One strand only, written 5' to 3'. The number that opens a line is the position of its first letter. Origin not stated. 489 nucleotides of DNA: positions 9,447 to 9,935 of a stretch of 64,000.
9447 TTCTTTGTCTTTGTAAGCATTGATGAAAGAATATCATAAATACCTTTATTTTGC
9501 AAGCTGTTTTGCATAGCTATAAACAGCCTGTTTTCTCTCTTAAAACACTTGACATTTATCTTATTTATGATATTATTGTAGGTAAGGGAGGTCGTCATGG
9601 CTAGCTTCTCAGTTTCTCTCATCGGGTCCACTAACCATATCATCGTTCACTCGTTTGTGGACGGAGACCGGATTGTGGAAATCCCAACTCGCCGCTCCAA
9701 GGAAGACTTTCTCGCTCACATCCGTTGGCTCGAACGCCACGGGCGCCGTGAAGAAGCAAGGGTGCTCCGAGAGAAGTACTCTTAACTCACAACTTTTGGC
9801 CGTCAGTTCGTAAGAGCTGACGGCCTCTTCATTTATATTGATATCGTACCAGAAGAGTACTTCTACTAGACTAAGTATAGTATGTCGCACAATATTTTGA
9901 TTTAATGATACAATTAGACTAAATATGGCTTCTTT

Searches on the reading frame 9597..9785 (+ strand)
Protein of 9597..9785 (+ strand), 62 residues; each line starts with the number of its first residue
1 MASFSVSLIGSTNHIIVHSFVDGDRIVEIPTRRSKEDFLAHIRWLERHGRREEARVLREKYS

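Call 11: search_protein_families(library=phrogs, proteins=[window:9597-9785:+], max_evalue=1)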
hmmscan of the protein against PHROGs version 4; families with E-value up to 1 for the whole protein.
window:9597-9785:+ (62 aa): 1 family
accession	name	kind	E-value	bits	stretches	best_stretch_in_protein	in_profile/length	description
phrog_22606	-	unknown function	0.15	13.1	1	15-44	14-37/43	-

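Call 12: search_protein_families(library=ncbifam, proteins=[window:9597-9785:+], max_evalue=1)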
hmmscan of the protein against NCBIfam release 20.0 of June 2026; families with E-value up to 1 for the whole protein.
window:9597-9785:+ (62 aa): 1 family
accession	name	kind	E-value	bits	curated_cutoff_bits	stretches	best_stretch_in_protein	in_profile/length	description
NF041588.1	AQJ64_40280_fam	hypoth_equivalog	0.044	13.8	70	1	5-41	53-89/116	AQJ64_40280 family protein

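Call 68: search_protein_families(library=padloc, proteins=[window:9597-9785:+], max_evalue=1)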
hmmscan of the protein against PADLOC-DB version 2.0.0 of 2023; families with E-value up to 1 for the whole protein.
window:9597-9785:+ (62 aa): 0 families
